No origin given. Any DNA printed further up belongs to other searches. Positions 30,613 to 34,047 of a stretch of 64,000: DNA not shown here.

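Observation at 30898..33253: OppC permease with a repeat-built, highly acidic extracytoplasmic insert of about 780 aa between TM1 and the permease core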

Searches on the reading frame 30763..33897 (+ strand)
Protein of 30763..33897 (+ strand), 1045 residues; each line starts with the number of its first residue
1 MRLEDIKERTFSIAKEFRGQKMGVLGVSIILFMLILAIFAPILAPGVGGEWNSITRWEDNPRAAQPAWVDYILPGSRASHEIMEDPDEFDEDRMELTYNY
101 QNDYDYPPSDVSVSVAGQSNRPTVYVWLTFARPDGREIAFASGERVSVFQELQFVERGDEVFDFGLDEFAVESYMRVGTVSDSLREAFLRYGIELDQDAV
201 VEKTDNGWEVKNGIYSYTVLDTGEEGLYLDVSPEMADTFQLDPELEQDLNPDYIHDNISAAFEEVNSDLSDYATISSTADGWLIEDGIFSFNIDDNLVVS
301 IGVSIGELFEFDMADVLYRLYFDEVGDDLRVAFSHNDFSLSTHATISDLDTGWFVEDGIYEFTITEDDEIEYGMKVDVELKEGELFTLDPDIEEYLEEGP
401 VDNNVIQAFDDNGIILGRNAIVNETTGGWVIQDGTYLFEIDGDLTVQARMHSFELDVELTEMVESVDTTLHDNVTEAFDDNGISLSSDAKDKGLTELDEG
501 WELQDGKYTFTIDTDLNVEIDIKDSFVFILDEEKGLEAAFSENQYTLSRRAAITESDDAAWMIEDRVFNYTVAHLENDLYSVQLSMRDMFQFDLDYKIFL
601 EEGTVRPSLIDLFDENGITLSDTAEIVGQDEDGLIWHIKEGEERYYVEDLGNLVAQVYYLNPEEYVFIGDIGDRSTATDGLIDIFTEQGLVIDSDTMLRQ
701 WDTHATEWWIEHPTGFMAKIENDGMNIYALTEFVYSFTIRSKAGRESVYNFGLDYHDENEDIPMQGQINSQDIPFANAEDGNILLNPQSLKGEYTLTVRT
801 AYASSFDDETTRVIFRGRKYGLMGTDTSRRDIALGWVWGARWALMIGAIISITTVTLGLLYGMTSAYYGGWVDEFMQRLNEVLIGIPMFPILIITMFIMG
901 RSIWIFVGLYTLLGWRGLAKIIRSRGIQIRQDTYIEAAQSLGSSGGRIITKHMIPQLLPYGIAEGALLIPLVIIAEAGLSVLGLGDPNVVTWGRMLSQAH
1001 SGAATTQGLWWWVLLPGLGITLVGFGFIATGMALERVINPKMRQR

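Call 3: search_protein_families(library=pfam, proteins=[window:30763-33897:+], max_evalue=0.01)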
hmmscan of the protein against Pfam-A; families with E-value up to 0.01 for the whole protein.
window:30763-33897:+ (1045 aa): 2 families
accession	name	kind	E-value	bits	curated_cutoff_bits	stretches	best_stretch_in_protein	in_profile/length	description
PF00528.27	BPD_transp_1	-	2.7e-19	70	26.4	1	858-1044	1-184/184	Binding-protein-dependent transport system inner membrane component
PF12911.12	OppC_N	-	9.5e-06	25.9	23.9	1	15-45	8-38/53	N-terminal TM domain of oligopeptide transport permease C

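Call 4: search_protein_families(library=ncbifam, proteins=[window:30763-33897:+], max_evalue=0.01)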
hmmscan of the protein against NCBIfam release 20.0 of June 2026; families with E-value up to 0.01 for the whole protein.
window:30763-33897:+ (1045 aa): 15 families
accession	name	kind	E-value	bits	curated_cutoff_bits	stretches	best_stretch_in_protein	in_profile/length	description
NF045476.1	Opp4C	equivalog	3.8e-49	167.4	350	1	822-1041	58-278/278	oligopeptide ABC transporter permease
NF045475.1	Opp3C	equivalog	4e-36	124.8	450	1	820-1043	107-328/328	oligopeptide ABC transporter permease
NF011935.0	PRK15406.1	equivalog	3.3e-32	112.4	433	1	822-1041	83-300/302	oligopeptide ABC transporter permease OppC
NF045474.1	Opp2C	equivalog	4.1e-32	111.7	300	1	822-1035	21-232/236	nickel transporter permease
TIGR02790.1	nickel_nikC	equivalog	6.5e-31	107.8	358.45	1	822-1036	43-255/258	nickel ABC transporter permease subunit NikC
NF045473.1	Opp1C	equivalog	3.5e-30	105.3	350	1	822-1041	49-266/267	nickel/cobalt ABC transporter permease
NF011662.0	PRK15082.1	equivalog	2.1e-27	96.3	484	1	822-1044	82-302/303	glutathione ABC transporter permease GsiD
NF043080.1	MMSYN1_0166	equivalog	1.1e-24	86.9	370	1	822-1041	84-304/307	oligopeptide ABC transporter permease OppC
NF008160.0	PRK10913.1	equivalog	8.6e-24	84.5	483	1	821-1044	79-300/300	dipeptide ABC transporter permease DppC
NF047573.1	opine_perm_CntC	exception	5.5e-21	75.1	440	1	822-1042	53-271/271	staphylopine uptake ABC transporter permease subunit CntC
NF007376.0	PRK09881.1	equivalog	6.4e-21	74.6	434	1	823-1043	76-294/298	D,D-dipeptide ABC transporter permease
NF007738.0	PRK10417.1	equivalog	6.8e-20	71.7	335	1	821-1042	52-271/277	nickel ABC transporter permease subunit NikC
NF011596.0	PRK15021.1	subfamily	1.3e-19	70.5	439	1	822-996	122-297/341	microcin C ABC transporter permease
NF011691.0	PRK15111.1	equivalog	0.0001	21.9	379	1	822-1026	77-279/296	putrescine export ABC transporter permease SapC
NF011624.0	PRK15050.1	equivalog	0.0007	18.8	247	1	933-992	190-247/297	2-aminoethylphosphonate ABC transporter permease subunit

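Call 8: find_encoding_contigs(protein=window:30763-33897:+, flank=10000, max_places=6)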
Protein window:30763-33897:+ (1045 aa): no gene with exactly this product is on record in the collection.

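Call 34: find_related_loci(query=A1, collection=genome_contigs, flank=8000)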
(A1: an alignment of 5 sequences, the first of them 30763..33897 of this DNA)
Query A1 (1045 aa) in genome_contigs; peptide patterns used: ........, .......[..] (x = any residue, [..] = any of these).
187 stretches matched a pattern; 172 encode a relative of the query (tblastn E <= 1e-3); the best 80 are kept; 80 distinct loci.
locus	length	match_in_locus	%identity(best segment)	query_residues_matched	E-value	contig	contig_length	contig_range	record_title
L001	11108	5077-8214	61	1-1045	0e+0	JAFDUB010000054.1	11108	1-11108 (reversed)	MAG: Thermoplasmata archaeon isolate HAP27 k141_745678_length_11108_cov_14.0233, whole genome shotgun sequence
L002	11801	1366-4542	58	1-1045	0e+0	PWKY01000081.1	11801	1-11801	MAG: Thermoplasmata archaeon isolate CSSed10_214 CS-Sed10-C13401, whole genome shotgun sequence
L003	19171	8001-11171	52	1-1045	0e+0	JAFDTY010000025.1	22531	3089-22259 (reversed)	MAG: Candidatus Haladaptatiplasma halalkaliphilum isolate HAP24 k141_639628_length_22531_cov_38.7647, whole genome shotg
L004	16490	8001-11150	53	1-1045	0e+0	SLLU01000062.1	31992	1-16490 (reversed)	MAG: Candidatus Halarchaeoplasma halalkaliphilum isolate CSSed165cm_322 CSSed16-5cm-2101, whole genome shotgun sequence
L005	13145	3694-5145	70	2-1045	6e-143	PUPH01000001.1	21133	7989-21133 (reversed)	MAG: Thermoplasmata archaeon isolate B1Sed10_107R1 B1-Sed10-C2456, whole genome shotgun sequence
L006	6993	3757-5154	68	1-1045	1e-126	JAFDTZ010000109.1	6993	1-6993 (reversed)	MAG: Thermoplasmata archaeon isolate HAP25 k141_421179_length_6993_cov_6.0000, whole genome shotgun sequence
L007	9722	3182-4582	65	1-1045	1e-126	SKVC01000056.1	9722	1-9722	MAG: Thermoplasmata archaeon isolate CSSed162cmB_145 CSSed16-2cmB-27193, whole genome shotgun sequence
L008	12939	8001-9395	64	1-1045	2e-126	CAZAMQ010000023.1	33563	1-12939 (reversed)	MAG TPA_asm: uncultured Thermoplasmata archaeon isolate SRP141376_co1_89 genome assembly, contig: NODE_3032_length_33563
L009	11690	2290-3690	67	1-1045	3e-125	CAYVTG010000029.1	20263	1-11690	MAG TPA_asm: uncultured Thermoplasmata archaeon isolate SRP141376_co2_395 genome assembly, contig: NODE_5494_length_2026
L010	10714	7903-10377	52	1-1045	2e-103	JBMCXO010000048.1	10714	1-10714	MAG: Candidatus Natronoplasma sp. isolate D5M12_42 NODE_2797_length_10714_cov_11.533258, whole genome shotgun sequence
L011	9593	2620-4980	52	1-1045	2e-99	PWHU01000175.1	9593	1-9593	MAG: Thermoplasmata archaeon isolate T1Sed10_113R1 T1-Sed10-C8362, whole genome shotgun sequence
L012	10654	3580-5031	53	4-1045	4e-98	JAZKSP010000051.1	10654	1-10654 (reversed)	MAG: Thermoplasmatota archaeon isolate NA-30cm_bin.7 NODE_742_length_10654_cov_12.780074, whole genome shotgun sequence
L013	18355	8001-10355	51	4-1045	1e-99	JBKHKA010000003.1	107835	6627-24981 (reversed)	MAG: Candidatus Aenigmatarchaeota archaeon isolate D5M12_30 NODE_30_length_107835_cov_28.546716, whole genome shotgun se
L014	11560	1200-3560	50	2-1045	7e-98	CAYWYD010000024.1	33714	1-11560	MAG TPA_asm: uncultured Thermoplasmata archaeon isolate ERP127260_co1_119 genome assembly, contig: NODE_425_length_33714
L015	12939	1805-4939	52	1-1045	1e-97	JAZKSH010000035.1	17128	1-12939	MAG: Thermoplasmatota archaeon isolate NA-30cm_bin.11 NODE_351_length_17128_cov_10.375505, whole genome shotgun sequence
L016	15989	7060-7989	51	739-1045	2e-95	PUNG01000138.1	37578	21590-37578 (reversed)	MAG: Thermoplasmata archaeon isolate B1Sed10_20 B1-Sed10-C767, whole genome shotgun sequence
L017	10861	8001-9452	52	1-1045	4e-94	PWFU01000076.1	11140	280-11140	MAG: Candidatus Dojkabacteria bacterium isolate T1Sed10_24 T1-Sed10-C6494, whole genome shotgun sequence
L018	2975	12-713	69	812-1045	3e-96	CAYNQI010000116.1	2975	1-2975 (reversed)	MAG TPA_asm: uncultured Thermoplasmata archaeon isolate binchicken_co32_338 genome assembly, contig: NODE_63984_length_2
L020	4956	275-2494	52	4-1045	4e-86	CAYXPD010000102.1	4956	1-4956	MAG TPA_asm: uncultured Thermoplasmata archaeon isolate binchicken_co32_414 genome assembly, contig: NODE_31309_length_4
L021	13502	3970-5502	36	2-1045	1e-49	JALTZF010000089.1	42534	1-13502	MAG: Pyrodictiaceae archaeon isolate S141_metabat2_scaf2bin.116 S141_NODE_492_length_42534_cov_2.404532, whole genome sh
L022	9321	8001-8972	35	735-1045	1e-49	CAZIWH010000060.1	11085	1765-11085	MAG TPA_asm: uncultured Hyperthermus sp. isolate SRP163575_co1_287 genome assembly, contig: NODE_12999_length_11085_cov_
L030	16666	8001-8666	36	823-1045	9e-40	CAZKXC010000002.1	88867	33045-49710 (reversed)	MAG TPA_asm: uncultured Halobellus sp. isolate SRP090399_co2_39 genome assembly, contig: NODE_35_length_88867_cov_16.715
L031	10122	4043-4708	35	823-1045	6e-39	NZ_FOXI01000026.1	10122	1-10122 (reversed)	Halolamina pelagica strain CGMCC 1.10329, whole genome shotgun sequence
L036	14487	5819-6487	35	822-1045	1e-33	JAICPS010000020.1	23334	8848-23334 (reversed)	MAG: Anaerolineae bacterium isolate TY_FP_2_bin.36 k141_1678078_length_23334_cov_13.9188, whole genome shotgun sequence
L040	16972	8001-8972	33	2-1045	1e-31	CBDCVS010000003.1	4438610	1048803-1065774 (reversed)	MAG: Candidatus Promineifilaceae bacterium isolate 0f3264e9-d07a-4064-bd01-bd2e928dc920 genome assembly, contig: contig_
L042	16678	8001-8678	35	817-1045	2e-31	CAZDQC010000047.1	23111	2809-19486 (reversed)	MAG TPA_asm: uncultured Rhodospirillaceae bacterium isolate SRP077602_co9_671 genome assembly, contig: NODE_2468_length_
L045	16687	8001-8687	32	822-1045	2e-30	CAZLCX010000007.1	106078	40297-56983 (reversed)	MAG TPA_asm: uncultured Halanaerobiaceae bacterium isolate SRP252850_co1_166 genome assembly, contig: NODE_142_length_10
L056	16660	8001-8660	30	823-1045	3e-29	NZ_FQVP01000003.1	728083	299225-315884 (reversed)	Pseudosulfitobacter pseudonitzschiae strain DSM 26824, whole genome shotgun sequence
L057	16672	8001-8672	32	823-1045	2e-29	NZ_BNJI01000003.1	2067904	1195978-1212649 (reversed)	Ktedonobacter sp. SOSP1-85 sequence3, whole genome shotgun sequence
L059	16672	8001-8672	32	823-1045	2e-29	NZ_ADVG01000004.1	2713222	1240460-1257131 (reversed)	Ktedonobacter racemifer DSM 44963 strain SOSP1-21 Krac_Contig203, whole genome shotgun sequence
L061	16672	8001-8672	32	823-1045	8e-29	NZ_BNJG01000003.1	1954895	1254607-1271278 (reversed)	Ktedonobacter robiniae strain SOSP1-30 sequence3, whole genome shotgun sequence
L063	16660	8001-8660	29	823-1045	6e-29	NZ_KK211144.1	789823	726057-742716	Sulfitobacter sp. 20_GPM-1509m N517DRAFT_scaffold00001.1, whole genome shotgun sequence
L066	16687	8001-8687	32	822-1045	7e-29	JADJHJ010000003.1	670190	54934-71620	MAG: Candidatus Promineofilum glycogenicum isolate Ega_BAT3C.159 tig00000645-10-6668560, whole genome shotgun sequence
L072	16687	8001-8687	32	822-1045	5e-28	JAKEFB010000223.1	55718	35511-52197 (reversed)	MAG: Chloroflexota bacterium isolate PMV_2.24 PMV_2.24.k101_2308523, whole genome shotgun sequence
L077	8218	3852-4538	31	822-1045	1e-27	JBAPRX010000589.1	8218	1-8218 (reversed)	MAG: Candidatus Promineifilaceae bacterium isolate MFD01065_ilm_asm_bin18 k127_97555, whole genome shotgun sequence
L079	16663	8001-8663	33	823-1045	9e-28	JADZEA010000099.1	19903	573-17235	MAG: bacterium isolate SJ803 c_000000390285, whole genome shotgun sequence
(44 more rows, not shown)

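Call 58: search_protein_families(library=pfam, proteins=[L016:3259-7989:+, L015:1802-4939:+, L010:7900-10377:+, L011:2608-4980:+, L020:254-2494:+], max_evalue=0.01)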
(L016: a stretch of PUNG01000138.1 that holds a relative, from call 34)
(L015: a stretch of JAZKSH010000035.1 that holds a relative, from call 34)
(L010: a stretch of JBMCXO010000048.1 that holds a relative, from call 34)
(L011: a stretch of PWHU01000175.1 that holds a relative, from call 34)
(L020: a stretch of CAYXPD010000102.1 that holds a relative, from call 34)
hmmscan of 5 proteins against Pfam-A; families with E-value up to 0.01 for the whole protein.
L016:3259-7989:+ (1577 aa): 9 families
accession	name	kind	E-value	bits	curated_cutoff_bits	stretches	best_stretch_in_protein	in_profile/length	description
PF07705.17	CARDB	-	1.1e-30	106.2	22.7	3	368-439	13-86/101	CARDB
PF18998.6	Flg_new_2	-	5.9e-25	87.5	23.6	1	1138-1206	2-71/73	Divergent InlB B-repeat domain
PF00528.27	BPD_transp_1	-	2.2e-21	76.9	26.4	1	1390-1575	3-183/184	Binding-protein-dependent transport system inner membrane component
PF17957.7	Big_7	-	5.6e-08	33.8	24.1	0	264-340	3-70/70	Bacterial Ig domain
PF00801.26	PKD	-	7.5e-05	23.1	23.5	0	670-712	14-63/80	PKD domain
PF12911.12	OppC_N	-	8.1e-05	22.9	23.9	1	15-57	4-46/53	N-terminal TM domain of oligopeptide transport permease C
PF01105.29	EMP24_GP25L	-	0.00028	21.4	25.9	0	366-438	14-83/182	emp24/gp25L/p24 family/GOLD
PF07610.17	DUF1573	-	0.0017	18.8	26.1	0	453-543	3-94/98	Protein of unknown function (DUF1573)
PF18911.6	PKD_4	-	0.0099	16.4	27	0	679-712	32-66/85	PKD domain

L015:1802-4939:+ (1046 aa): 3 families
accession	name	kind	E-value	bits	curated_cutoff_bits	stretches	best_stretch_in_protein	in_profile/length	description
PF00528.27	BPD_transp_1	-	3.8e-22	79.4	26.4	1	857-1044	1-183/184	Binding-protein-dependent transport system inner membrane component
PF18998.6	Flg_new_2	-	1.9e-17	63.5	23.6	1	599-672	1-71/73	Divergent InlB B-repeat domain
PF12911.12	OppC_N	-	1.8e-06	28.2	23.9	1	12-51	4-43/53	N-terminal TM domain of oligopeptide transport permease C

L010:7900-10377:+ (826 aa): 2 families
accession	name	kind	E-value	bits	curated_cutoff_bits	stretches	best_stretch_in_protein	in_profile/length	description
PF00528.27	BPD_transp_1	-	2.6e-22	79.9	26.4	1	637-824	1-183/184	Binding-protein-dependent transport system inner membrane component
PF12911.12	OppC_N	-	3.1e-06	27.4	23.9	1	12-50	4-42/53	N-terminal TM domain of oligopeptide transport permease C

L011:2608-4980:+ (791 aa): 4 families
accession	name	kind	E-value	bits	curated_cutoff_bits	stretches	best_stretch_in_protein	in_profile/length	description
PF00528.27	BPD_transp_1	-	1.3e-20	74.4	26.4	1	604-789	3-183/184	Binding-protein-dependent transport system inner membrane component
PF12911.12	OppC_N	-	3.2e-06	27.4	23.9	1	15-58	4-47/53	N-terminal TM domain of oligopeptide transport permease C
PF00801.26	PKD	-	6.9e-05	23.2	23.5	0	182-226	12-63/80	PKD domain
PF18911.6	PKD_4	-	0.00092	19.7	27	0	182-226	15-66/85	PKD domain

L020:254-2494:+ (747 aa): 2 families
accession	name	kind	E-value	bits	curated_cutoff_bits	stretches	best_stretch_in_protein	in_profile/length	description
PF00528.27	BPD_transp_1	-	9.8e-21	74.7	26.4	1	561-745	3-183/184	Binding-protein-dependent transport system inner membrane component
PF12911.12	OppC_N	-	5.4e-05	23.4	23.9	1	20-60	9-49/53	N-terminal TM domain of oligopeptide transport permease C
